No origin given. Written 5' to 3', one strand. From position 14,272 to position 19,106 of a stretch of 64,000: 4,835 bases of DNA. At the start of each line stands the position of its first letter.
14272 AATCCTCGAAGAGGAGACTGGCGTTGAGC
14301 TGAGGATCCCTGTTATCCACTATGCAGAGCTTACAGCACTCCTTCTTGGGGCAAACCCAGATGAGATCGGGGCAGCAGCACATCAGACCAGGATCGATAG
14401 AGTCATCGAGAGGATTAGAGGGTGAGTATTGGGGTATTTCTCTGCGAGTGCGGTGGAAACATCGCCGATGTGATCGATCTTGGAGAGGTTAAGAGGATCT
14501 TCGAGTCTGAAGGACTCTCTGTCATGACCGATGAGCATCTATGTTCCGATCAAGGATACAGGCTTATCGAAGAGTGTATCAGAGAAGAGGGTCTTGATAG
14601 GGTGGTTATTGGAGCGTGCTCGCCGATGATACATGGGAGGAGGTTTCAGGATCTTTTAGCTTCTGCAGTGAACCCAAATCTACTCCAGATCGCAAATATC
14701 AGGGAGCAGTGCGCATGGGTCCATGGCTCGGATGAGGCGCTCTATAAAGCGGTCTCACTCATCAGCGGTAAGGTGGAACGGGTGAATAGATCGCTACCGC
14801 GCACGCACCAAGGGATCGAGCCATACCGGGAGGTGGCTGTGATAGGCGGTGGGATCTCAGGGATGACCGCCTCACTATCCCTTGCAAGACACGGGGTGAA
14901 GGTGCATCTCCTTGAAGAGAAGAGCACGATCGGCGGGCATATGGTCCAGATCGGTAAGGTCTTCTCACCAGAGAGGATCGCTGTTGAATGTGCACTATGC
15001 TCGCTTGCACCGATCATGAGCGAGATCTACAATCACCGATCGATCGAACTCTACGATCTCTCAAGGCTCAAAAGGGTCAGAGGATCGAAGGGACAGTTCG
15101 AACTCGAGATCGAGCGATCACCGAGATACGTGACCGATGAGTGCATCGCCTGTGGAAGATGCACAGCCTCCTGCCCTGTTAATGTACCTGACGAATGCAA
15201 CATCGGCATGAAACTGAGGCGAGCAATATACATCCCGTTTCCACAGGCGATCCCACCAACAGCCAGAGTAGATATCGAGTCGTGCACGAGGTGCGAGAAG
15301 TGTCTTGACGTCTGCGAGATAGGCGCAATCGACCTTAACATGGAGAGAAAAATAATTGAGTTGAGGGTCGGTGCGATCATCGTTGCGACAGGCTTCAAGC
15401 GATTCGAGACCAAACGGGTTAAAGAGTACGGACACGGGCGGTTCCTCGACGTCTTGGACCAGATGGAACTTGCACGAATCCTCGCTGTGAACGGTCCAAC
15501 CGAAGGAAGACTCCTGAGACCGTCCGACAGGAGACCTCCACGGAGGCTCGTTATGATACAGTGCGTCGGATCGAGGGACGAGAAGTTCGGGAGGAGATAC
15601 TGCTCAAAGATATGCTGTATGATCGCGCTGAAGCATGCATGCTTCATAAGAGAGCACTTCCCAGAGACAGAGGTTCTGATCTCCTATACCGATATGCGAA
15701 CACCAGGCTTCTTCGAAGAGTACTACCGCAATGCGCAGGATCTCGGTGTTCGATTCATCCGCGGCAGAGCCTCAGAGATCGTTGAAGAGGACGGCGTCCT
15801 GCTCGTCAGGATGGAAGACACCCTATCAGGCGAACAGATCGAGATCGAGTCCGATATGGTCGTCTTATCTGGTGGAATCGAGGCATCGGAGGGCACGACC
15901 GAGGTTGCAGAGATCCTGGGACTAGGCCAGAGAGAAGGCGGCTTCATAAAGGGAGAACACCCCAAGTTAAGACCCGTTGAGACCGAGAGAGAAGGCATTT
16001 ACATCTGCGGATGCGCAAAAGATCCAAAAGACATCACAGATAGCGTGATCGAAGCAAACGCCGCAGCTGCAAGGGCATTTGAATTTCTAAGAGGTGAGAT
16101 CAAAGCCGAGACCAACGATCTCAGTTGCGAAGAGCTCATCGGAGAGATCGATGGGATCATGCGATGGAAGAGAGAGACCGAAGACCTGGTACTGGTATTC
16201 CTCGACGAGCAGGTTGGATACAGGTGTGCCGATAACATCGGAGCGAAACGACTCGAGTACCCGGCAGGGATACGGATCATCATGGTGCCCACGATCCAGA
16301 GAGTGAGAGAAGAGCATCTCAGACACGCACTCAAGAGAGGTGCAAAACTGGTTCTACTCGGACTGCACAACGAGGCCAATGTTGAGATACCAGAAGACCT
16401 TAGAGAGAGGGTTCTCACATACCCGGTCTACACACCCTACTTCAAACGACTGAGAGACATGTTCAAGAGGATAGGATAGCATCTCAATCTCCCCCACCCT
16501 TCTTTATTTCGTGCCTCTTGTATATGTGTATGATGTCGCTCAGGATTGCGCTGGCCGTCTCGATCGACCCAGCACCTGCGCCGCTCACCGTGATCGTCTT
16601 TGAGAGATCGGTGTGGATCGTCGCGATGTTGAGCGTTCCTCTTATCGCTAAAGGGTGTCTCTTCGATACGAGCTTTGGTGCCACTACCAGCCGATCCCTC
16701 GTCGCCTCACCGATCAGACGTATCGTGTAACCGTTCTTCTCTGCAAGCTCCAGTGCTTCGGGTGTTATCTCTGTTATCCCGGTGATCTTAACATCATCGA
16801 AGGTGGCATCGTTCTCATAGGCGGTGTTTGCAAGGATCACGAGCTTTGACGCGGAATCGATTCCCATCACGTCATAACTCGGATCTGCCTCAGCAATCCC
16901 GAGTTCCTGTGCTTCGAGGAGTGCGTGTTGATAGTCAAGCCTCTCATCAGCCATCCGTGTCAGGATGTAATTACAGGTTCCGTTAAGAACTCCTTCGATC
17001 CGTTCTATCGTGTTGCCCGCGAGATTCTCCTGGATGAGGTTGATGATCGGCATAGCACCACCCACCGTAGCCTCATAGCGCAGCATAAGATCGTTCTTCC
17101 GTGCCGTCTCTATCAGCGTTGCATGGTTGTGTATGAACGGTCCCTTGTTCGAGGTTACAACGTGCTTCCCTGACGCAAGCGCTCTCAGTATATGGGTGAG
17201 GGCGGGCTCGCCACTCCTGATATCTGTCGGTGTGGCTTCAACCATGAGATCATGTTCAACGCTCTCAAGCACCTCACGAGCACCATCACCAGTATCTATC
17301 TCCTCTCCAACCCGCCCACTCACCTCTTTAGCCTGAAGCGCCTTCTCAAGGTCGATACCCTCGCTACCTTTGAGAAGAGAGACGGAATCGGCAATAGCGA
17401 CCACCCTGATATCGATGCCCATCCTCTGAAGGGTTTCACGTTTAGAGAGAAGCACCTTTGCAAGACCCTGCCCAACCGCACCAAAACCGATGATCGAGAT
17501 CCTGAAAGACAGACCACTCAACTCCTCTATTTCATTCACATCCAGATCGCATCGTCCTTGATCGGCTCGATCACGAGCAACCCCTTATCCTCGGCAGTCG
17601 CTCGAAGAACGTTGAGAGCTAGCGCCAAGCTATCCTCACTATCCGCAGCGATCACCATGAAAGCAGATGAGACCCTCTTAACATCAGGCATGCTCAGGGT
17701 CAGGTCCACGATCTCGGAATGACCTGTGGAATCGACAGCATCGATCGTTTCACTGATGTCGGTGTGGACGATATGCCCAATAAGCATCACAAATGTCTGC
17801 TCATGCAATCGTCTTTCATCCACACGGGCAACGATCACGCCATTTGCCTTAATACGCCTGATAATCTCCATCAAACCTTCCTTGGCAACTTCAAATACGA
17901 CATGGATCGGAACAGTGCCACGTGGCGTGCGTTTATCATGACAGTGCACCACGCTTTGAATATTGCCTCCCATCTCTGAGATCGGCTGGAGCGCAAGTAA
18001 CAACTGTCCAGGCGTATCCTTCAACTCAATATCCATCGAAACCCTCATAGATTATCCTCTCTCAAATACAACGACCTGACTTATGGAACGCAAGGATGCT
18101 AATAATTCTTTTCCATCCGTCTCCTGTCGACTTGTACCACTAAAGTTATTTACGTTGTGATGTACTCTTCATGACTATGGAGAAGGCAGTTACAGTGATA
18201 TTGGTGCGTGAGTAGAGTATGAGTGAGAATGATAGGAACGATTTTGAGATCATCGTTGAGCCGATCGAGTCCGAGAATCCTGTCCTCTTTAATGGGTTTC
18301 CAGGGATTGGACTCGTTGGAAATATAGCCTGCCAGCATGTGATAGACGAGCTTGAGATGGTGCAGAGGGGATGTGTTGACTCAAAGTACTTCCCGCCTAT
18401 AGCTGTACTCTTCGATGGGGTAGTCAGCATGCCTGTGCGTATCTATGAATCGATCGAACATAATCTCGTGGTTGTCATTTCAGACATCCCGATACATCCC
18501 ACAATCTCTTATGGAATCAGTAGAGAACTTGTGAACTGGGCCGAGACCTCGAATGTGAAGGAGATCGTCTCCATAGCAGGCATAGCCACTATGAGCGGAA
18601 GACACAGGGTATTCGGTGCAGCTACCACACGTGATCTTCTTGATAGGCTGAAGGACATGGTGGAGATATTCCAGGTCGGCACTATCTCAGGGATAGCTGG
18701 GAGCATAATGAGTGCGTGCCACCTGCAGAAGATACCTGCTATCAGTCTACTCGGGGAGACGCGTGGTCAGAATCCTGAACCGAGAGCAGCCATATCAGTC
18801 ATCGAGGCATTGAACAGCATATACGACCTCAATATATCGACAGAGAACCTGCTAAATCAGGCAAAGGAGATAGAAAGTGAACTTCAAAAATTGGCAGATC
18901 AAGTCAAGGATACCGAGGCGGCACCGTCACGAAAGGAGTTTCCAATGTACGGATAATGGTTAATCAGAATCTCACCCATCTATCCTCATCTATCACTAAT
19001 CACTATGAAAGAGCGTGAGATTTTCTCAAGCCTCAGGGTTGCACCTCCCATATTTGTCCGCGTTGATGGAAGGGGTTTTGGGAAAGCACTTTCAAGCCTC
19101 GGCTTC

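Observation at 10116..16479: Six-gene translationally coupled Fe-S operon: SPASM radical-SAM, orphan protein, NadA paralog, HdrC-like, HdrB-like, HdrA-like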

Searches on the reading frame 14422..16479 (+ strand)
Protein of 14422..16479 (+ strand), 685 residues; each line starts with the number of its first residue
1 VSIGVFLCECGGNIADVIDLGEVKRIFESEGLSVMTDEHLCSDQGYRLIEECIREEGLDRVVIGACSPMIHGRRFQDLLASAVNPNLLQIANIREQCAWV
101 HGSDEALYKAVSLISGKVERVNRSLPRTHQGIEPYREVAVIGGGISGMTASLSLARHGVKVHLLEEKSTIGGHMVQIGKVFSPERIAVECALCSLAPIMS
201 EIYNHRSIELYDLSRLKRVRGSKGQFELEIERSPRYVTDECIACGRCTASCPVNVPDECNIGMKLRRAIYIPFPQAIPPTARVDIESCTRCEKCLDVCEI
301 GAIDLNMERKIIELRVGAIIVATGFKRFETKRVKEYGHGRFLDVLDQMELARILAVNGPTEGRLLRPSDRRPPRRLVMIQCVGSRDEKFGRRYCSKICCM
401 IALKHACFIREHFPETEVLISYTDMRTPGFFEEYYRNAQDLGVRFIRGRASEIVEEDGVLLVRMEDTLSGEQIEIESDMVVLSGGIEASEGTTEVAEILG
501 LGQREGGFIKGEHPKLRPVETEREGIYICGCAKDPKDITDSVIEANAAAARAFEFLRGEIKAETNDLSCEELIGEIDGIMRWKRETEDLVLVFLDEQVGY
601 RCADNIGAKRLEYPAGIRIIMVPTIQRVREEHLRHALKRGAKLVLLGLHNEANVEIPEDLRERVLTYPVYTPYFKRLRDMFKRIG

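Call 3: search_protein_families(library=pfam, proteins=[window:14422-16479:+], max_evalue=0.01)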
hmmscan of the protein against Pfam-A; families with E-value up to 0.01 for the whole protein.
window:14422-16479:+ (685 aa): 25 families
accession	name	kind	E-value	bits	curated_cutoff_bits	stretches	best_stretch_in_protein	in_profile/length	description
PF02662.21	FlpD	-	3.9e-12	46.7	22.3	1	590-647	1-58/123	Methyl-viologen-reducing hydrogenase, delta subunit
PF01266.30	DAO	-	2.7e-10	40.7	27.9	1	138-172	2-37/353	FAD dependent oxidoreductase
PF07992.20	Pyr_redox_2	-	5.2e-10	39.7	26.1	1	137-175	2-40/291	Pyridine nucleotide-disulphide oxidoreductase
PF12831.13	FAD_oxidored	-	1.3e-08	35.1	27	1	137-176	1-40/416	FAD dependent oxidoreductase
PF13450.12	NAD_binding_8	-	2.5e-08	34.5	21.9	1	140-174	1-35/68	NAD(P)-binding Rossmann-like domain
PF00037.32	Fer4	-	4.5e-08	33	21.1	2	236-255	3-22/24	4Fe-4S binding domain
PF13183.11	Fer4_8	-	1.9e-07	31.9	27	1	210-255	25-68/68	4Fe-4S dicluster domain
PF12838.12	Fer4_7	-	4.3e-07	30.7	27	1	232-255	29-52/52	4Fe-4S dicluster domain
PF13187.11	Fer4_9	-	1.6e-06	28.5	27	1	240-303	1-52/52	4Fe-4S dicluster domain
PF01946.23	Thi4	-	6.8e-06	25.9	26.2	1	137-182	19-65/235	Thi4 family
PF12797.12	Fer4_2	-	8.2e-06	25.9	24.5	1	234-253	3-22/22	4Fe-4S binding domain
PF00890.30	FAD_binding_2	-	1.2e-05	25.2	20.4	1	138-174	2-38/414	FAD binding domain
PF13237.11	Fer4_10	-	1.5e-05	25.3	25.5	1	235-298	3-52/53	4Fe-4S dicluster domain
PF12837.12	Fer4_6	-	2.3e-05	24.5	25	2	234-255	2-23/24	4Fe-4S binding domain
PF13484.11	Fer4_16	-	6.3e-05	24.1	30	0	288-310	2-23/66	4Fe-4S double cluster binding domain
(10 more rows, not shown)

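Call 4: search_protein_families(library=ncbifam, proteins=[window:14422-16479:+], max_evalue=0.01)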
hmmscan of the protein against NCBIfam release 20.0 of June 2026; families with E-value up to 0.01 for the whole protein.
window:14422-16479:+ (685 aa): 96 families (the best 25 are shown)
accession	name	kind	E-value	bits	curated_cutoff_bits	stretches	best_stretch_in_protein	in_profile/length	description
NF041891.1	hdrA_Methbact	equivalog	4.6e-241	802.2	1300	2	2-563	2-563/762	ferredoxin:CoB-CoM heterodisulfide reductase subunit HdrA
NF041778.1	hetero_SS_HdrA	equivalog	1.3e-216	721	1400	2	4-565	9-579/771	ferredoxin:CoB-CoM heterodisulfide reductase subunit HdrA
NF040770.1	hetero_SS_HdrA2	exception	1.9e-198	661.2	1100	2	3-564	2-569/777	CoB-CoM heterodisulfide reductase HdrA2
NF009410.0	PRK12771.1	subfamily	5.1e-10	38.6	516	1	135-174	138-177/566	NAD(P)-binding protein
NF010590.0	PRK13984.1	equivalog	1.1e-07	30.5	946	2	239-339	50-144/611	putative oxidoreductase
TIGR01292.1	TRX_reduct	equivalog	1.7e-07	30.4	343.45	0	137-180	2-44/300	thioredoxin-disulfide reductase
NF045637.1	carotdesatCrtDProt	equivalog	3.2e-07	29.2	580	1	138-208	1-69/485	1-hydroxycarotenoid 3,4-desaturase CrtD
NF045663.1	diclust_near_Sec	equivalog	3.3e-07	28.8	530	1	132-202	103-172/759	pyridine nucleotide-disulfide oxidoreductase/dicluster-binding protein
TIGR03467.1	HpnE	equivalog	6.4e-07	29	283.05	1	138-173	1-36/430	hydroxysqualene dehydroxylase HpnE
TIGR00292.1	TIGR00292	equivalog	6.4e-07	28.9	148.3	1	137-182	23-68/254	sulfide-dependent adenosine diphosphate thiazole synthase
TIGR03197.1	MnmC_Cterm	equivalog_domain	7.7e-07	28.5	174.2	1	137-171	1-35/400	FAD-dependent 5-carboxymethylaminomethyl-2-thiouridine(34) oxidoreductase MnmC1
NF045874.1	Vhu_polyferre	exception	7.8e-07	28.1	600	1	223-255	112-144/381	F420-non-reducing hydrogenase associated-polyferredoxin VhuB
NF005560.0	PRK07233.1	equivalog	1.1e-06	27.8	252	1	137-175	2-40/435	hypothetical protein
NF005313.0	PRK06847.1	subfamily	1.4e-06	27.6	372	1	136-169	5-38/375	hypothetical protein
NF006021.0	PRK08163.1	equivalog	2.2e-06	26.9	459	1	136-172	6-44/398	3-hydroxybenzoate 6-monooxygenase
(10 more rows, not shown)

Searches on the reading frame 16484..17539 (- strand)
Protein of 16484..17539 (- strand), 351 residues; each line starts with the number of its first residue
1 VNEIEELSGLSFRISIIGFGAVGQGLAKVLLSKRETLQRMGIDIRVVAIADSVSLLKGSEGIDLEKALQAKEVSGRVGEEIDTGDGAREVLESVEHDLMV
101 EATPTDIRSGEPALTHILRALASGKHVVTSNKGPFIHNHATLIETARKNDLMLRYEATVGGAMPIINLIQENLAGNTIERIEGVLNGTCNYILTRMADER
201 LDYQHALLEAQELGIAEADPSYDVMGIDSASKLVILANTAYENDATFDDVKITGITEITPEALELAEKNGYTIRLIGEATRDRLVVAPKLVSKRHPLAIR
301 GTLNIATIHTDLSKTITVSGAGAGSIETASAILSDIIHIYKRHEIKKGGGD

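Call 78: search_protein_families(library=ncbifam, proteins=[window:16484-17539:-], max_evalue=0.00001)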
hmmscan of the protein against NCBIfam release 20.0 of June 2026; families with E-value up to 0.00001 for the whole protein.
window:16484-17539:- (351 aa): 7 families
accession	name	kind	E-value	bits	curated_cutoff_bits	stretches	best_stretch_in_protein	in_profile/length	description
NF004912.0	PRK06270.1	equivalog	3.7e-134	447.5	373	1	12-344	4-341/343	homoserine dehydrogenase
NF004976.0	PRK06349.1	subfamily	9.7e-84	281.9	205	1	12-344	5-323/430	homoserine dehydrogenase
NF006235.0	PRK08374.1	equivalog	1.3e-79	267.8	451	1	12-338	3-327/336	homoserine dehydrogenase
NF005290.0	PRK06813.1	equivalog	9.6e-61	205.7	286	1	12-343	3-340/346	homoserine dehydrogenase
NF005002.0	PRK06392.1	equivalog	3.8e-51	174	296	1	12-339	4-324/329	homoserine dehydrogenase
NF006959.0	PRK09436.1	equivalog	4.5e-40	137.4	726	1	12-252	466-701/819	bifunctional aspartate kinase/homoserine dehydrogenase I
NF007003.0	PRK09466.1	subfamily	2.8e-25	88.9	582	1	14-252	461-695/810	bifunctional aspartate kinase/homoserine dehydrogenase II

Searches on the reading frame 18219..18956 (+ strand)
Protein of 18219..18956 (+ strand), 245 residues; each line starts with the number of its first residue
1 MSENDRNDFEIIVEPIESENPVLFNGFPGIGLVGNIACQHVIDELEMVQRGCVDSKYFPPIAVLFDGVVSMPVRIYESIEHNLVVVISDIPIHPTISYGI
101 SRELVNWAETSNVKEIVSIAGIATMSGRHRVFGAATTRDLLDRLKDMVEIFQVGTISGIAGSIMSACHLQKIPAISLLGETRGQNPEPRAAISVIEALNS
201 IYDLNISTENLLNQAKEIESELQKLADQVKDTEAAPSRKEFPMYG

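Call 78: search_protein_families(library=ncbifam, proteins=[window:18219-18956:+], max_evalue=0.00001)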
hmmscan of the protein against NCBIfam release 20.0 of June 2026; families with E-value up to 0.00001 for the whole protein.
window:18219-18956:+ (245 aa): 2 families
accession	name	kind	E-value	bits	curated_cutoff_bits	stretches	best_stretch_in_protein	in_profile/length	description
TIGR00161.1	TIGR00161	hypoth_equivalog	5e-81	271.9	199.25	1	10-244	7-238/239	proteasome assembly chaperone family protein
TIGR00162.1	TIGR00162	hypoth_equivalog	6e-28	97.9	200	1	16-226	16-237/260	proteasome assembly chaperone family protein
